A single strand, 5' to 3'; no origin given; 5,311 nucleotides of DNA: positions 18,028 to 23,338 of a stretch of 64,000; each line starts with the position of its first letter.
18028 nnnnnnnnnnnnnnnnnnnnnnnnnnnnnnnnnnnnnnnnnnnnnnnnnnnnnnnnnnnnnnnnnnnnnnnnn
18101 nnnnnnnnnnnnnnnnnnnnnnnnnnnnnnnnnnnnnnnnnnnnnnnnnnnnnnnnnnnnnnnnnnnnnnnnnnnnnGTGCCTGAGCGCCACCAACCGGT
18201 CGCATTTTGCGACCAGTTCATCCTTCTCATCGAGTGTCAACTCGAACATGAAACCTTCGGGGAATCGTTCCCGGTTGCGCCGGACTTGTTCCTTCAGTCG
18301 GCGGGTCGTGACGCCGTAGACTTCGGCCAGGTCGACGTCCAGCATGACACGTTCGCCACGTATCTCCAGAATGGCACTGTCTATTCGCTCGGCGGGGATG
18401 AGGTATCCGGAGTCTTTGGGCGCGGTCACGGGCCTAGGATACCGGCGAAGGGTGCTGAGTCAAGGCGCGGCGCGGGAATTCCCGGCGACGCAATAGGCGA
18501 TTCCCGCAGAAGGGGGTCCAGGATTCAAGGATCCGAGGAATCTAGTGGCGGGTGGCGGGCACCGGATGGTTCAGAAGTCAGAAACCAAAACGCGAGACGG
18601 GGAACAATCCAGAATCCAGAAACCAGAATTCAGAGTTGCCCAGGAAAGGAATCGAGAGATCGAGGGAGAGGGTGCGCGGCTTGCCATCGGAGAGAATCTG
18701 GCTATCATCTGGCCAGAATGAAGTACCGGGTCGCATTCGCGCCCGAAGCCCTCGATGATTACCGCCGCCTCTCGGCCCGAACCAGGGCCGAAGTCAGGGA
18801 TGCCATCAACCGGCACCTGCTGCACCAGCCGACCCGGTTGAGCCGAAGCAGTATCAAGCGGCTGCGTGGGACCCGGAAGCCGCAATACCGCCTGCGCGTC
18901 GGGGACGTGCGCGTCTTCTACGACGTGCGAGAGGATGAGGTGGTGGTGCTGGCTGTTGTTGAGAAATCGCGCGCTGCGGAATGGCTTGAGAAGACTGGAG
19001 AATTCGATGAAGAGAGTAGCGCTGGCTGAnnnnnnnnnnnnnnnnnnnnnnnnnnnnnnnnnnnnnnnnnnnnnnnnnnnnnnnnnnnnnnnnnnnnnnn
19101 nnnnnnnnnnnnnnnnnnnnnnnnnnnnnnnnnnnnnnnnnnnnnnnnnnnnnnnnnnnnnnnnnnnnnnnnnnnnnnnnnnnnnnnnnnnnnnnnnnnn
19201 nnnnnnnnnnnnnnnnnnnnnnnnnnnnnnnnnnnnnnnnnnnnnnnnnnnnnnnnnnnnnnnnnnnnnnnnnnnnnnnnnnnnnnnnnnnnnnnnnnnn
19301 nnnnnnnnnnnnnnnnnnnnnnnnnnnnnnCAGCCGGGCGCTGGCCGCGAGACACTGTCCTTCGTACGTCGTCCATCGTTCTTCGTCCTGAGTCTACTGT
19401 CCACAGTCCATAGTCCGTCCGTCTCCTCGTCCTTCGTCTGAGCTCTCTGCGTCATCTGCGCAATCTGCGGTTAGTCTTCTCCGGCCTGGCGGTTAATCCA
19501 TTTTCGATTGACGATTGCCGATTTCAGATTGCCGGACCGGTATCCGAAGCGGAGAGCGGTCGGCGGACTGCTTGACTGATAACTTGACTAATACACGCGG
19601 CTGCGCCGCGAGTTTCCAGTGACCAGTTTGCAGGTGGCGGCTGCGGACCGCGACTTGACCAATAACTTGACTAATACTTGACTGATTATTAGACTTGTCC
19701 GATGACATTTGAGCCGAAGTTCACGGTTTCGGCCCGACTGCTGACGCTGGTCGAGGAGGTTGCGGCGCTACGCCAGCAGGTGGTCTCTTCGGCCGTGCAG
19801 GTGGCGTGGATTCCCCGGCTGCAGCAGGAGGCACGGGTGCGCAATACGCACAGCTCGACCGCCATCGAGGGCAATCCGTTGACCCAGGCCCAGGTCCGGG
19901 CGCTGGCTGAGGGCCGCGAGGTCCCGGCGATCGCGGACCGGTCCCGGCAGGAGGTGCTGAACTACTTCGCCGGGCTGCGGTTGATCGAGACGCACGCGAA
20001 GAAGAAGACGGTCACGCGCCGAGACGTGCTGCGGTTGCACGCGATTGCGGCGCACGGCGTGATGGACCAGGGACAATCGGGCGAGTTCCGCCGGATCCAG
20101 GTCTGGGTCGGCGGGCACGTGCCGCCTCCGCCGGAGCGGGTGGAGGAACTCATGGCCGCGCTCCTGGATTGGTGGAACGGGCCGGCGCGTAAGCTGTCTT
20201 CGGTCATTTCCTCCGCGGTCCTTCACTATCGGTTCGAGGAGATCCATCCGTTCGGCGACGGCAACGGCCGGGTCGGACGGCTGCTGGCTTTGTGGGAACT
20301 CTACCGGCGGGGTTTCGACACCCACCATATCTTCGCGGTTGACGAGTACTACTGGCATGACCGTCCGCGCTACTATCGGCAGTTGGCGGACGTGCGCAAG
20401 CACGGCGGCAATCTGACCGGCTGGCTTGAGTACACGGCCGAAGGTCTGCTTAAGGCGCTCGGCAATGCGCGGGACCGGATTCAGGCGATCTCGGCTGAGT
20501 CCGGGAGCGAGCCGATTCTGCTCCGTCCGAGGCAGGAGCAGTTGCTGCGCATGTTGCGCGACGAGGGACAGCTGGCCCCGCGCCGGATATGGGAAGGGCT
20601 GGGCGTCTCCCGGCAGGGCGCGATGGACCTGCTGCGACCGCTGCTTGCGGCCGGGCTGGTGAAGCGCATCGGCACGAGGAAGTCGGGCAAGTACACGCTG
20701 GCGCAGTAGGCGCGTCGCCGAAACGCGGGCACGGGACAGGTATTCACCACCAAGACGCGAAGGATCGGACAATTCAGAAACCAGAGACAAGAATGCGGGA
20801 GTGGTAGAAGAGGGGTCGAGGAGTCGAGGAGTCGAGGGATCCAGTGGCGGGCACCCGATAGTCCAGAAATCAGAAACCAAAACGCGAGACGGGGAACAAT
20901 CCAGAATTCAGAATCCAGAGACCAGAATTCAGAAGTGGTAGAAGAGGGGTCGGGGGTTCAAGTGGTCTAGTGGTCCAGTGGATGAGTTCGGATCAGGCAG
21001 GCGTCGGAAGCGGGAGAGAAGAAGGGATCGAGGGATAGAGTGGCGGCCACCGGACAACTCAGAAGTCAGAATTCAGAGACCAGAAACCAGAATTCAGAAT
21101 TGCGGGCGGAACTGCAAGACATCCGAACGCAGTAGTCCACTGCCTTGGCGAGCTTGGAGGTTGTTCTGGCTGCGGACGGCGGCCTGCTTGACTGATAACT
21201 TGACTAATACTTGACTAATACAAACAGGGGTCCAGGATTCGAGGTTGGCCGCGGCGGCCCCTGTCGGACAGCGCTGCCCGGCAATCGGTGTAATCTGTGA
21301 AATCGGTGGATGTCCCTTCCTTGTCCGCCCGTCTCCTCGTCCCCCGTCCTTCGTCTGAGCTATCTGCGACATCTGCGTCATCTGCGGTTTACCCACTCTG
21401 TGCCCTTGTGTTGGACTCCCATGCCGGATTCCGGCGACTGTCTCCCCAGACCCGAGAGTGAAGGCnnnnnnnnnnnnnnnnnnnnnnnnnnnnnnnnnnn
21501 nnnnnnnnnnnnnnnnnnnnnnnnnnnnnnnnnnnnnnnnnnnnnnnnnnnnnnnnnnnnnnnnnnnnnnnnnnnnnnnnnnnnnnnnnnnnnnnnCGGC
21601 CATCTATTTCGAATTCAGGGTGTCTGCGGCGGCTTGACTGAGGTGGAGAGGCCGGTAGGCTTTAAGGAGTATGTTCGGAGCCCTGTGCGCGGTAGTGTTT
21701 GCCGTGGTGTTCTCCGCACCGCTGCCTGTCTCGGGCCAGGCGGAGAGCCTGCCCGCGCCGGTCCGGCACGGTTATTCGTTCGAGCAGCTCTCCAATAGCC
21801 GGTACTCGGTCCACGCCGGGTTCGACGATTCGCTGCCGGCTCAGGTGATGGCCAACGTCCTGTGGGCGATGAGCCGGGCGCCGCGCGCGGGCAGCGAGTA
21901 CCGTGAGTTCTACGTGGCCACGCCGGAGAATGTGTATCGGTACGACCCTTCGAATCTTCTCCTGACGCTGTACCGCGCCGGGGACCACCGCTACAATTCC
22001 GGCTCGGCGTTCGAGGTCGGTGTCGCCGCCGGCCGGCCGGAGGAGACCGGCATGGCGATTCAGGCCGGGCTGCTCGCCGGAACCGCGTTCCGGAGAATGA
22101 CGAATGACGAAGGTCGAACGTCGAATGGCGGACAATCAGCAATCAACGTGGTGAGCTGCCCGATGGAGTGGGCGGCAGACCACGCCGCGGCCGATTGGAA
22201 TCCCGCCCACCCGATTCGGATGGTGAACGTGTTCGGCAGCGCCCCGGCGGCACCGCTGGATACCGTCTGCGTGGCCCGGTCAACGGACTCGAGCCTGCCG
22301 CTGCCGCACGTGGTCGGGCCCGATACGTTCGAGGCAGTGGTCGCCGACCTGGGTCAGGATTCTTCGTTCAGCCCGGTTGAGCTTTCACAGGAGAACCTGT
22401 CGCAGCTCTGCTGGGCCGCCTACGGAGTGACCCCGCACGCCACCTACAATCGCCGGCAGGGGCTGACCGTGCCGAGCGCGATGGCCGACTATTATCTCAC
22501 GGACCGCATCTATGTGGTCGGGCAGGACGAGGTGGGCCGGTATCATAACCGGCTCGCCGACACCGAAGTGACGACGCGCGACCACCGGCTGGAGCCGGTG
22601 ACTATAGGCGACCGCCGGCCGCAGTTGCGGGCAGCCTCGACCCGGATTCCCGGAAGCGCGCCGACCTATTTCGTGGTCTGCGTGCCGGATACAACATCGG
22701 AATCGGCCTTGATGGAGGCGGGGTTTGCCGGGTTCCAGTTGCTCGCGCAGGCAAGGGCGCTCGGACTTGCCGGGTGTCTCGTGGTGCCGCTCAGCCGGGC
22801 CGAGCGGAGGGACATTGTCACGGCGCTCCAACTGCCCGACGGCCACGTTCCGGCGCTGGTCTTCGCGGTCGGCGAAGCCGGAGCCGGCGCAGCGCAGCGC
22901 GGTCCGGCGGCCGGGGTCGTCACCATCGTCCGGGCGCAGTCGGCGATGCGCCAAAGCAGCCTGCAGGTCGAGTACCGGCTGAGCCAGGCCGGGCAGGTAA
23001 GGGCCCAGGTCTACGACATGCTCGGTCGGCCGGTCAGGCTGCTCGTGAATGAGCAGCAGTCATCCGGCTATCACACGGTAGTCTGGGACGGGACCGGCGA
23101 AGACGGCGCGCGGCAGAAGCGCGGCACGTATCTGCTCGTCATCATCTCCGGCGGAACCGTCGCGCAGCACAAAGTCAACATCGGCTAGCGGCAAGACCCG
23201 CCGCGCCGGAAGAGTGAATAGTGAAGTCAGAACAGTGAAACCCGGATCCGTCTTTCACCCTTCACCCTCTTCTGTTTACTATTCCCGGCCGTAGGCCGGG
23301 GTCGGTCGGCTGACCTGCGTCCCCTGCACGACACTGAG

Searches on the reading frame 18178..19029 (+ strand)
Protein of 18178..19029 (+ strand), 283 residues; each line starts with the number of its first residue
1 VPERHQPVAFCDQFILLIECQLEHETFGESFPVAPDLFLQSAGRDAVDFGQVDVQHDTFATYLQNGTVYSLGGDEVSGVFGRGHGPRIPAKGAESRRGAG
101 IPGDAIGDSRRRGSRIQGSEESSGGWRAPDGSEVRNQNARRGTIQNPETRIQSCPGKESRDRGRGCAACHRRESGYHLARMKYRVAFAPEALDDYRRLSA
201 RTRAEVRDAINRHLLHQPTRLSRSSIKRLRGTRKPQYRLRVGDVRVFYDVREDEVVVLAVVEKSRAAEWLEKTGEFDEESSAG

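Call 76: search_protein_families(library=pfam, proteins=[window:18178-19029:+], max_evalue=0.001)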
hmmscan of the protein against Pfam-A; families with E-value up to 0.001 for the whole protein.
window:18178-19029:+ (283 aa): 1 family
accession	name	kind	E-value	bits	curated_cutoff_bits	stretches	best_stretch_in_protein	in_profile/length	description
PF05016.21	ParE_toxin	-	6.2e-07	30.3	23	1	185-265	1-87/89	ParE toxin of type II toxin-antitoxin system, parDE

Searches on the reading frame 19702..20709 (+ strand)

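Call 96: search_protein_families(library=ncbifam, proteins=[window:19702-20709:+], max_evalue=0.001)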
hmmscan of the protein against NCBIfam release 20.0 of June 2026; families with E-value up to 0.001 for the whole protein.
window:19702-20709:+ (335 aa): 3 families
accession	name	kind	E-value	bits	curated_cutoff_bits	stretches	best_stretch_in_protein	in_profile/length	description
NF046030.1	ProtAdlyltaseSoFic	equivalog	1.7e-17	63.4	550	1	79-265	88-275/361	protein adenylyltransferase Fic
NF041381.1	XopAC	subfamily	1.3e-05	24.1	450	1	126-204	345-415/451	XopAC/AvrAC family type III secretion system effector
TIGR02613.1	mob_myst_B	hypoth_equivalog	0.00017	21.5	124.4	1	102-200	47-141/186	mobile mystery protein B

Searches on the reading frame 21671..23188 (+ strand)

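Call 76: search_protein_families(library=pfam, proteins=[window:21671-23188:+], max_evalue=0.001)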
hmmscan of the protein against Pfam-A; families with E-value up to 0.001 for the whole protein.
window:21671-23188:+ (505 aa): 2 families
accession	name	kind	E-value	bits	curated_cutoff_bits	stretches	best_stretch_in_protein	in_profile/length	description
PF00881.29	Nitroreductase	-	8.4e-10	39.5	23.5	1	233-401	10-166/167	Nitroreductase family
PF13860.13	FlgD_ig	-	2.3e-08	34.3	27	1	428-489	9-71/79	FlgD Ig-like domain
